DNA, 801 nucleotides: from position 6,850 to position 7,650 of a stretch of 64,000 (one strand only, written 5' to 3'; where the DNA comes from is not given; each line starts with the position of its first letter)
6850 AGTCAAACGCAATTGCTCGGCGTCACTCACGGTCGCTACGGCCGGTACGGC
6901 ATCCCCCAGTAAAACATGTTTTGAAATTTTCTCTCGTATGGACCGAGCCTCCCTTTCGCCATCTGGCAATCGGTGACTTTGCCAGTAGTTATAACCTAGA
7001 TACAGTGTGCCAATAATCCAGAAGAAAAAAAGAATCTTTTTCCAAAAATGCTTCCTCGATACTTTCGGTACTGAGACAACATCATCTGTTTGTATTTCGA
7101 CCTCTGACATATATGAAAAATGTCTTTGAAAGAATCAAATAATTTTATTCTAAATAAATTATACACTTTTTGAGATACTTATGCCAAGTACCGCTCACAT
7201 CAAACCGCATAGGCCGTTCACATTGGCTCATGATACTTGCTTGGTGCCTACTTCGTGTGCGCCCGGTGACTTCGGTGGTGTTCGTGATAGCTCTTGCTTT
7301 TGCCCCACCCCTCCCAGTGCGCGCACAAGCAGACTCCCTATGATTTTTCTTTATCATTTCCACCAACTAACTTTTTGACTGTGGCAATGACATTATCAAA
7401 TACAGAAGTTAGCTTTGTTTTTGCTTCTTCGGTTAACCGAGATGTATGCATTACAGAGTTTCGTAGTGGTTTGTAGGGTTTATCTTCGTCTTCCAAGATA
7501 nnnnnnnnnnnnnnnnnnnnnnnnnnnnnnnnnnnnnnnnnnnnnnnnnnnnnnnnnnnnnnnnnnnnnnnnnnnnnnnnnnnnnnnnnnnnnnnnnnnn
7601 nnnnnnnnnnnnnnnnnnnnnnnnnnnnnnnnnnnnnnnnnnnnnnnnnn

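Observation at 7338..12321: Compact four-gene AT-rich operon: m6A MTase, DUF262::HNH nuclease, m5C MTase and MORC-like GHKL ATPase - candidate undescribed composite restriction/defence module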

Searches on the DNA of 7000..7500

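Call 78: search_rna_families(source=window, start=7000, end=7500, threshold=evalue, max_evalue=1)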
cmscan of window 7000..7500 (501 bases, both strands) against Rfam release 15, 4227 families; matches with E-value up to 1: 0.
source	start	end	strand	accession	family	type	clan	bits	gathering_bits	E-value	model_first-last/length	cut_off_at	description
